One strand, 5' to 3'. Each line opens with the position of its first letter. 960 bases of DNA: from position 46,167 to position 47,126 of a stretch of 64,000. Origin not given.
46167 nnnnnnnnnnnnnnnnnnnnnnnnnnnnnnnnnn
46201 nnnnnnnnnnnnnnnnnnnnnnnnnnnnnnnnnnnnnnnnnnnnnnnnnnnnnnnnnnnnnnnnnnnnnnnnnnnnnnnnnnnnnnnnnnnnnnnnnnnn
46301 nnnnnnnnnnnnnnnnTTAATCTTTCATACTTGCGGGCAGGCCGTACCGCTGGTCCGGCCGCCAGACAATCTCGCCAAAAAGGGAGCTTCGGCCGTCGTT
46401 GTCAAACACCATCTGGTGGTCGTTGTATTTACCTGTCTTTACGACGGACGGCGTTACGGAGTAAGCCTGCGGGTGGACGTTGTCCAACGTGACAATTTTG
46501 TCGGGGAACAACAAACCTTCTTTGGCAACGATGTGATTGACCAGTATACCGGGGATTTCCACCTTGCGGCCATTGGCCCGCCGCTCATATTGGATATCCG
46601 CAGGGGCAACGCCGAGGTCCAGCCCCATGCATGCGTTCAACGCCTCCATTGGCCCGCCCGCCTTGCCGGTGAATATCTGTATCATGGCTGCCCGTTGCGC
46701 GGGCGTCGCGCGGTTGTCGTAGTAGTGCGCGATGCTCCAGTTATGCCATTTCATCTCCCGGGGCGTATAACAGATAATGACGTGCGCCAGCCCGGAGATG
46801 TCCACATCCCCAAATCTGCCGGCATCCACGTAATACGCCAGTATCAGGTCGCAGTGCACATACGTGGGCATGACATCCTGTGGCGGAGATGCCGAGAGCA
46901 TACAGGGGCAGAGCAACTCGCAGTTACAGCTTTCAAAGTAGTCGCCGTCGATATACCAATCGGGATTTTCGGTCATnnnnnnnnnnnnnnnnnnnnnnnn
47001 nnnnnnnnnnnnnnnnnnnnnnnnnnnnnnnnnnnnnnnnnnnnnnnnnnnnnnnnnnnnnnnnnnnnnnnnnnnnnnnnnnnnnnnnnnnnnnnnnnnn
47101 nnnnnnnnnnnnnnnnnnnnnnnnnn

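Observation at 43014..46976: Five-gene Cys/His-rich operon that fuses two orphan modules: DUF1326, DUF4418, a MacB/FtsX-type ABC pump and DUF2182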

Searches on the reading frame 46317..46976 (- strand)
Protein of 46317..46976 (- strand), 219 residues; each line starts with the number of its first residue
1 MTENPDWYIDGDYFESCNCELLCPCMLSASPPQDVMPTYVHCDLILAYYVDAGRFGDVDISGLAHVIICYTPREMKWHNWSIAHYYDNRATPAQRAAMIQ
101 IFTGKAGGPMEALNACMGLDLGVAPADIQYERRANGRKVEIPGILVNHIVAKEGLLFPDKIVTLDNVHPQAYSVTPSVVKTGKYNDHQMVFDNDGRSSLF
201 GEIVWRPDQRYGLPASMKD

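Call 3: search_protein_families(library=pfam, proteins=[window:46317-46976:-], max_evalue=0.01)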
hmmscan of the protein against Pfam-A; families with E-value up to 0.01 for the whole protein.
window:46317-46976:- (219 aa): 1 family
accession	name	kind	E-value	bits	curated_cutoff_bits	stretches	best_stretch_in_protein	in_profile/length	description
PF07040.16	DUF1326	-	2.2e-35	122.9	25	1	15-196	1-176/177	Protein of unknown function (DUF1326)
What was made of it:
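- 46317..46976 (-): DUF1326 protein (219 aa): soluble, no TM segment or signal peptide, with N-terminal CxCxxxCPC plus C42. PF07040 E 2e-35 (call 3).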

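Call 4: search_protein_families(library=ncbifam, proteins=[window:46317-46976:-], max_evalue=0.01)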
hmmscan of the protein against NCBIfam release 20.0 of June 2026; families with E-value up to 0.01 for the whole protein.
window:46317-46976:- (219 aa): 0 families

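Call 15: find_homologous_proteins(query=window:46317-46976:-)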
Query window:46317-46976:- (219 aa): 206 proteins with E <= 0.001 among 346 candidates; the best 120 are listed.
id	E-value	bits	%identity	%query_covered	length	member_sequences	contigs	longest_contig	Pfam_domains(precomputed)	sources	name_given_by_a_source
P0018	8.8e-152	521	100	100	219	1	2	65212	PF07040.17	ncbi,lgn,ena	-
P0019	2.1e-123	428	77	100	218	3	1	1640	PF07040.17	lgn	-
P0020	4.7e-66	241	57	81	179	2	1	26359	PF07040.17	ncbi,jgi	jgi:hypothetical protein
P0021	2.6e-42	163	42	94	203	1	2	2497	PF07040.17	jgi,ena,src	-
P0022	1.1e-40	158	40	94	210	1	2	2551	PF07040.17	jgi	-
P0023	8.3e-40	155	43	91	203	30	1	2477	PF07040.17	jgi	jgi:hypothetical protein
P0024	9.3e-40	155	41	94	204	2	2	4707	PF07040.17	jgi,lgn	jgi:hypothetical protein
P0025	3.3e-39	153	39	94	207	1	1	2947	PF07040.17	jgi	jgi:hypothetical protein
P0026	5.7e-39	152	41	94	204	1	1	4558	PF07040.17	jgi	jgi:hypothetical protein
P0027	7.6e-39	152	43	94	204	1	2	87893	PF07040.17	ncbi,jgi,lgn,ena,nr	ncbi:MAG TPA: DUF1326 domain-containing protein [Candidatus Binataceae bacterium]|nr:DUF1326 domain-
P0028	1.4e-38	151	37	94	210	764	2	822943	PF07040.17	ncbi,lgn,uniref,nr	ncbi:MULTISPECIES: DUF1326 domain-containing protein [unclassified Bradyrhizobium]|uniref:DUF1326 do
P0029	1.6e-38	151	41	93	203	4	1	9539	PF07040.17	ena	-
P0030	2.1e-38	150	41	93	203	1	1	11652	PF07040.17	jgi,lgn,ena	-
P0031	2.4e-38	150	42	95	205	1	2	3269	PF07040.17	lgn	-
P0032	2.6e-38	150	41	91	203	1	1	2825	PF07040.17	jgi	jgi:hypothetical protein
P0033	3.1e-38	150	39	94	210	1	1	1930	PF07040.17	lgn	-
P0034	4.0e-38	149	39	91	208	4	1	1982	PF07040.17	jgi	jgi:hypothetical protein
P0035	4.6e-38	149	42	91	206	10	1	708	PF07040.17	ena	-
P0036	6.7e-38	149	41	93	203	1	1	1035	PF07040.17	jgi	jgi:hypothetical protein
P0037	7.2e-38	148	38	94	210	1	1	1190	PF07040.17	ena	-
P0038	7.2e-38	148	40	93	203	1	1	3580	PF07040.17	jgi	jgi:hypothetical protein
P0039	8.8e-38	148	40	92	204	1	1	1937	PF07040.17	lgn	-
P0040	1.1e-37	148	38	94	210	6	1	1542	PF07040.17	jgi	jgi:hypothetical protein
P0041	1.2e-37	148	42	91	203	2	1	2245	PF07040.17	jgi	jgi:hypothetical protein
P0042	1.2e-37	148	37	94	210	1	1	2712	PF07040.17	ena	-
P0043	1.8e-37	147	39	94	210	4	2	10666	PF07040.17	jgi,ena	jgi:hypothetical protein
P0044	2.2e-37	147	37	94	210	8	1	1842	PF07040.17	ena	-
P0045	2.5e-37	147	38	91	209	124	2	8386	PF07040.17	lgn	-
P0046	2.6e-37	147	42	94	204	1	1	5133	PF07040.17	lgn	-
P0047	3.2e-37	146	39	94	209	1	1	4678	PF07040.17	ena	-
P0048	3.7e-37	146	44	94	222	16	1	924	PF07040.17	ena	-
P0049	4.6e-37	146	42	94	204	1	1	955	PF07040.17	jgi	jgi:hypothetical protein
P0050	5.6e-37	146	38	94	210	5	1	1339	PF07040.17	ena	-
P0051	5.8e-37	146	38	94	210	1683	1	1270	PF07040.17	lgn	-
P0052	6.0e-37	145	37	94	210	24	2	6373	PF07040.17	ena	-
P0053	8.3e-37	145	40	92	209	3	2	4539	PF07040.17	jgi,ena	-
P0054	8.5e-37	145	37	94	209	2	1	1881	PF07040.17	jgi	-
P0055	1.1e-36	145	37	94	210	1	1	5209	PF07040.17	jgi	jgi:hypothetical protein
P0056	1.3e-36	144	37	94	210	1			PF07040.17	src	-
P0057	1.3e-36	144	38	94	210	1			PF07040.17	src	-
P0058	1.4e-36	144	36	94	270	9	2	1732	PF07040.17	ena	-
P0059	1.6e-36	144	37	91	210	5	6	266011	PF07040.17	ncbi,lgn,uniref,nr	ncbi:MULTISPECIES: DUF1326 domain-containing protein [unclassified Bradyrhizobium]|uniref:DUF1326 do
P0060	1.7e-36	144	41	93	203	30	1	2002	PF07040.17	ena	-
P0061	2.2e-36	144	42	91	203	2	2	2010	PF07040.17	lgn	-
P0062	2.7e-36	143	38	94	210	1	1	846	PF07040.17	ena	-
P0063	3.2e-36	143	37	94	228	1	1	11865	PF07040.17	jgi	jgi:hypothetical protein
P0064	3.9e-36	143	36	94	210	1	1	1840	PF07040.17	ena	-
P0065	4.5e-36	143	40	91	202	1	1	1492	PF07040.17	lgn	-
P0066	4.8e-36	143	41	93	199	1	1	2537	PF07040.17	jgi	jgi:hypothetical protein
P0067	4.8e-36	143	37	94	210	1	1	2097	PF07040.17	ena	-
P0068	5.0e-36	142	37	94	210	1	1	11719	PF07040.17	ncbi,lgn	-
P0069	5.6e-36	142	38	94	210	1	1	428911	PF07040.17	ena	-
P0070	6.4e-36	142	36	94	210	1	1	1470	PF07040.17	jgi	-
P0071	6.9e-36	142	38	94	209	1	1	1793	PF07040.17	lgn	-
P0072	1.2e-35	141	37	93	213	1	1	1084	PF07040.17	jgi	jgi:hypothetical protein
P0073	1.4e-35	141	38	94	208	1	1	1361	PF07040.17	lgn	-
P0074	1.7e-35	141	36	94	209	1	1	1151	PF07040.17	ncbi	-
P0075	2.0e-35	141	37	91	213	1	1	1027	PF07040.17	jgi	jgi:hypothetical protein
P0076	2.1e-35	140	36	91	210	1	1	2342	PF07040.17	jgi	jgi:hypothetical protein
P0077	2.3e-35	140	36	91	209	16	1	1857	PF07040.17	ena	-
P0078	2.6e-35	140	36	94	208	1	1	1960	PF07040.17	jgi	jgi:hypothetical protein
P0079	2.7e-35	140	36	94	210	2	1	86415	PF07040.17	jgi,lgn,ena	-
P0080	2.7e-35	140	41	91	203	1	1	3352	PF07040.17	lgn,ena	-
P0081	2.8e-35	140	37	91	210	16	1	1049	PF07040.17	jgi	jgi:hypothetical protein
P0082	3.1e-35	140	36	94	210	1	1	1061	PF07040.17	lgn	-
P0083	3.1e-35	140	35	91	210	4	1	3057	PF07040.17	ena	-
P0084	3.3e-35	140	37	94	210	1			PF07040.17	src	-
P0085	3.5e-35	140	35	94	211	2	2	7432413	PF07040.17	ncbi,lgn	-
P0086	3.5e-35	140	43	91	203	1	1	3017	PF07040.17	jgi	jgi:hypothetical protein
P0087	3.9e-35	140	37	91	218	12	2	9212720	PF07040.17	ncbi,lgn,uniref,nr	ncbi:DUF1326 domain-containing protein [Bradyrhizobium sp. CCGUVB4N]|uniref:DUF1326 domain-containin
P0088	3.9e-35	140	36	94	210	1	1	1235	PF07040.17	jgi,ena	-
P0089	4.1e-35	139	36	94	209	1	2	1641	PF07040.17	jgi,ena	-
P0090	4.5e-35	139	42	94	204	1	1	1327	PF07040.17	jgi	jgi:hypothetical protein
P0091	5.3e-35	139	40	94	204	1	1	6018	PF07040.17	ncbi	ncbi:MAG: DUF1326 domain-containing protein [Candidatus Binataceae bacterium]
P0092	5.3e-35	139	36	94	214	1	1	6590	PF07040.17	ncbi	-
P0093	5.4e-35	139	36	94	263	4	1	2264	PF07040.17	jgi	jgi:hypothetical protein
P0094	6.4e-35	139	41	91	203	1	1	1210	PF07040.17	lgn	-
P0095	7.7e-35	139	40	94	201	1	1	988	PF07040.17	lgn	-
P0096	1.1e-34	138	38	94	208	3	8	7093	PF07040.17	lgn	-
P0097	1.1e-34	138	36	93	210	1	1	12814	PF07040.17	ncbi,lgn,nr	ncbi:MAG: DUF1326 domain-containing protein [Alphaproteobacteria bacterium]|nr:DUF1326 domain-contai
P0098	1.1e-34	138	35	94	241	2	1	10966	PF07040.17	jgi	-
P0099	1.3e-34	138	37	94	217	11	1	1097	PF07040.17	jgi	jgi:hypothetical protein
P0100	1.3e-34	138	36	94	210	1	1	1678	PF07040.17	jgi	jgi:hypothetical protein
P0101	1.5e-34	138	36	94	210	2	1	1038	PF07040.17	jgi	-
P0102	1.5e-34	138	38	91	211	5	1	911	PF07040.17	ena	-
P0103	1.5e-34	138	36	94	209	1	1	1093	PF07040.17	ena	-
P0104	1.9e-34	137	37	91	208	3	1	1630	PF07040.17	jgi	jgi:hypothetical protein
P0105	1.9e-34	137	44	64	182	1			PF07040.17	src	-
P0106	2.4e-34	137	36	94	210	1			PF07040.17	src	-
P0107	3.0e-34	137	37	91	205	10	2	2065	PF07040.17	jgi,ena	jgi:hypothetical protein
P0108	4.1e-34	136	35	94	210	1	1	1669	PF07040.17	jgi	jgi:hypothetical protein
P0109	4.3e-34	136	36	94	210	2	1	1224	PF07040.17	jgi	jgi:hypothetical protein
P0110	5.4e-34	136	36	94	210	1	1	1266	PF07040.17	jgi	jgi:hypothetical protein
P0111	6.8e-34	135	37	91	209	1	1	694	PF07040.17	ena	-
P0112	7.6e-34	135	40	91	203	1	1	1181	PF07040.17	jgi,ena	-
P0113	8.1e-34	135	36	94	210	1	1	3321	PF07040.17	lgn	-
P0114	9.1e-34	135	40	94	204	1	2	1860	PF07040.17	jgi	-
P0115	1.0e-33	135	36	94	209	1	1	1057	PF07040.17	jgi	-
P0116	1.0e-33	135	37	94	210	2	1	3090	PF07040.17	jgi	jgi:hypothetical protein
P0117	1.1e-33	135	36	94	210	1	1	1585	PF07040.17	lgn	-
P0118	1.2e-33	135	36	94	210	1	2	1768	PF07040.17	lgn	-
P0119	1.3e-33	135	37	94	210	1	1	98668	PF07040.17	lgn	-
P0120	1.4e-33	134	36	91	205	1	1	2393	PF07040.17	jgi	-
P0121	1.5e-33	134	36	94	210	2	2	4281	PF07040.17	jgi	jgi:hypothetical protein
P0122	1.6e-33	134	37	91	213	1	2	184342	PF07040.17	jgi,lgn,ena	-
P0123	1.9e-33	134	36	91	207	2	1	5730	PF07040.17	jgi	jgi:hypothetical protein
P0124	2.0e-33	134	42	63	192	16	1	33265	PF07040.17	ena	-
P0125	2.1e-33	134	40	91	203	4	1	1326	PF07040.17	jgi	jgi:hypothetical protein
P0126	3.0e-33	133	35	94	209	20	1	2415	PF07040.17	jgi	jgi:hypothetical protein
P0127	3.2e-33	133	35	94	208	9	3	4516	PF07040.17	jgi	jgi:hypothetical protein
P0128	3.3e-33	133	35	94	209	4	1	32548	PF07040.17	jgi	jgi:hypothetical protein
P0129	3.4e-33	133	37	94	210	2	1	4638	PF07040.17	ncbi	-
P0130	3.7e-33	133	35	94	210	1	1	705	PF07040.17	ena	-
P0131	4.5e-33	133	36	94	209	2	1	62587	PF07040.17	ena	-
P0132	5.8e-33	132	38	88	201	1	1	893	PF07040.17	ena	-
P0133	6.2e-33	132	35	94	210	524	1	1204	PF07040.17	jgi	jgi:hypothetical protein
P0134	6.6e-33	132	37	91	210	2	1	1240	PF07040.17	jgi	jgi:hypothetical protein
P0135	6.9e-33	132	35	94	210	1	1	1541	PF07040.17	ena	-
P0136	7.3e-33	132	36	94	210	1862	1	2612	PF07040.17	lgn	-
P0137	8.4e-33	132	35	94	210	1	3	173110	PF07040.17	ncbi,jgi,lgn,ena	jgi:hypothetical protein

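Call 17: find_encoding_contigs(protein=P0020, flank=10000, max_places=4)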
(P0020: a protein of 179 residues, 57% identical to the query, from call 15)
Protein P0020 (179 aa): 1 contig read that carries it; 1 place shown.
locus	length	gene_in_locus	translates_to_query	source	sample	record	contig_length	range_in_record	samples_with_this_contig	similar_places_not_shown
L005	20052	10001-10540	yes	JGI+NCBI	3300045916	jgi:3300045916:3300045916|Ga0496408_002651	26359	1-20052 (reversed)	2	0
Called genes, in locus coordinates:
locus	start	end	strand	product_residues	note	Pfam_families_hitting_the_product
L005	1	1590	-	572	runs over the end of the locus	PF04404:ERF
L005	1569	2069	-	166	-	PF13392:HNH_3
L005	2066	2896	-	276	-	-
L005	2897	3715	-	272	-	PF01555:N6_N4_Mtase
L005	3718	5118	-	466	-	PF00270:DEAD, PF04851:ResIII, PF00271:Helicase_C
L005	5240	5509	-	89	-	-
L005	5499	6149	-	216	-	PF06725:3D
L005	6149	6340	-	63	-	-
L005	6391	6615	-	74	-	PF01381:HTH_3 (weak)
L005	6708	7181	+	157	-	PF12844:HTH_19 (weak), PF13560:HTH_31, PF01381:HTH_3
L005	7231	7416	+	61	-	-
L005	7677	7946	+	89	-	-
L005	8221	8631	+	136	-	PF00589:Phage_integrase (weak)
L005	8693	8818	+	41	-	-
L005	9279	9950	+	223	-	PF07040:DUF1326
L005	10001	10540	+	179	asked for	PF07040:DUF1326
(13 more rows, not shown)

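Call 18: find_encoding_contigs(protein=P0019, flank=10000, max_places=4)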
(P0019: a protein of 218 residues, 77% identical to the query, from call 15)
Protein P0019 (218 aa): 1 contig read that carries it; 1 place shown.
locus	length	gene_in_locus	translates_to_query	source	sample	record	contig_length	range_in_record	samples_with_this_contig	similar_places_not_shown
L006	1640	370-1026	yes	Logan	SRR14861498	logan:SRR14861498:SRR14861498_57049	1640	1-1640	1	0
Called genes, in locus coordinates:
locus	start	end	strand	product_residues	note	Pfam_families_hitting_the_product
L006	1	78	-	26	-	?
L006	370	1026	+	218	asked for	PF07040:DUF1326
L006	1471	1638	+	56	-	?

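Call 29: search_solved_structures(query=window:46317-46976:-, max_evalue=1)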
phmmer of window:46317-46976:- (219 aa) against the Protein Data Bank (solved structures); distinct sequences matched with E-value up to 1: 1.
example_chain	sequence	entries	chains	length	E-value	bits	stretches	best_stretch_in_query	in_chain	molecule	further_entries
29zv_A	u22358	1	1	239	0.54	13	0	166-204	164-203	Fc_ChainA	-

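Call 61: predict_structure(alignment_id=A4)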
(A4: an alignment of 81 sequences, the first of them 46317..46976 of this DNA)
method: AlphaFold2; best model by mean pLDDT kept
length: 219 residues; sequences in the alignment: 81
mean_pLDDT: 91.3   pTM: 0.90
mean pLDDT of the five models: 91.3, 90.2, 89.9, 89.5, 87.4
residues with pLDDT >= 90: 153; 70-90: 59; 50-70: 7; < 50: 0
segments of 3 or more residues with pLDDT < 50: none
pLDDT, mean of each block of 10 residues (from residue 1): 82 94 75 72 96 98 98 88 98 98 95 93 98 96 98 83 87 94 97 96 92 80
secondary structure, 60 per line:
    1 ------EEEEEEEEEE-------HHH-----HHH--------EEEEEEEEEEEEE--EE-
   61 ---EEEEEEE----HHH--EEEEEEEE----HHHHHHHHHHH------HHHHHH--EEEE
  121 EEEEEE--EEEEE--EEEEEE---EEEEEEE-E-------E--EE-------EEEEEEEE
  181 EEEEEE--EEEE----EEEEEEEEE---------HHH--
elements in order: E7-16 E43-55 E64-70 E80-87 H92-102 H109-114 E117-126 E129-133 E136-141 E145-151 E173-186 E189-192 E197-205

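Call 65: fold_search(model_id=the predicted structure, library=pdb)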
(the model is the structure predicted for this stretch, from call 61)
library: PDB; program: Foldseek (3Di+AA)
matches with E <= 10: 661; with E <= 0.001: 12
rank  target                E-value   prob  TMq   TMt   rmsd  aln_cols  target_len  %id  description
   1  3c8w_B                6.5e-05  1.00  0.38  0.34  12.9       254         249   10  Crystal structure of acetoacetate decarboxylase (ADC) (YP_094708.1) from Legionella pneumophila subsp. pneumophila str (released 2008-02-26)
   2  4jmd_A                8.6e-05  1.00  0.38  0.34  11.6       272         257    9  Enduracididine biosynthesis enzyme MppR complexed with the condensation product of pyruvate and imidazole 4-carboxalde (released 2013-07-03)
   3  4jm3_A                1.2e-04  1.00  0.38  0.33  11.7       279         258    9  Enduracididine Biosynthesis Enzyme MppR with HEPES Buffer Bound (released 2013-07-03)
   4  4jmd_B                1.4e-04  1.00  0.38  0.33  11.8       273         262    9  Enduracididine biosynthesis enzyme MppR complexed with the condensation product of pyruvate and imidazole 4-carboxalde (released 2013-07-03)
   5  3c8w_A                1.4e-04  1.00  0.37  0.33  12.8       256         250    9  Crystal structure of acetoacetate decarboxylase (ADC) (YP_094708.1) from Legionella pneumophila subsp. pneumophila str (released 2008-02-26)
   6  3bgt_D                1.4e-04  0.99  0.35  0.32  13.6       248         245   10  Structural Studies of Acetoacetate Decarboxylase (released 2008-12-23)
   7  3bh2_A                2.4e-04  0.96  0.32  0.30  14.0       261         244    8  Structural Studies of Acetoacetate Decarboxylase (released 2008-12-23)
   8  3cmb_B                2.5e-04  1.00  0.42  0.36  11.3       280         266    8  Crystal structure of acetoacetate decarboxylase (YP_001047042.1) from Methanoculleus marisnigri JR1 at 1.60 A resoluti (released 2008-04-01)
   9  4jmc_B                2.7e-04  1.00  0.38  0.33  11.7       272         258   10  Enduracididine biosynthesis enzyme MppR complexed with pyruvate (released 2013-07-03)
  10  3cmb_A                3.0e-04  1.00  0.42  0.36  11.4       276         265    8  Crystal structure of acetoacetate decarboxylase (YP_001047042.1) from Methanoculleus marisnigri JR1 at 1.60 A resoluti (released 2008-04-01)
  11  5upb_D                8.8e-04  0.95  0.36  0.32  13.0       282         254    9  Swit_4259, an Acetoacetate Decarboxylase-like Enzyme from Sphingomonas wittichii RW1 (released 2017-06-07)
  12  5upb_C                9.3e-04  0.98  0.39  0.34  13.5       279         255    9  Swit_4259, an Acetoacetate Decarboxylase-like Enzyme from Sphingomonas wittichii RW1 (released 2017-06-07)
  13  8cgm_A                2.3e-03  0.16  0.13  0.15  15.8       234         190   11  Structure of the lipoprotein transporter LolA from Porphyromonas gingivalis (released 2023-06-21)
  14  2ich_B                1.3e-02  0.60  0.27  0.20  11.0       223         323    9  CRYSTAL STRUCTURE OF A PUTATIVE ATTH (NE1406) FROM NITROSOMONAS EUROPAEA AT 2.00 A RESOLUTION (released 2006-10-03)
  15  4ki3_B                4.9e-02  0.11  0.16  0.18  12.7       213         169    5  1.70 Angstrom resolution crystal structure of outer-membrane lipoprotein carrier protein (lolA) from Yersinia pestis C (released 2013-05-15)
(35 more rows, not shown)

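Call 84: search_protein_families(library=padloc, proteins=[window:46317-46976:-], max_evalue=0.001)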
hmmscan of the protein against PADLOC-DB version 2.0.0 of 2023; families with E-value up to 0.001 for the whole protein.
window:46317-46976:- (219 aa): 0 families
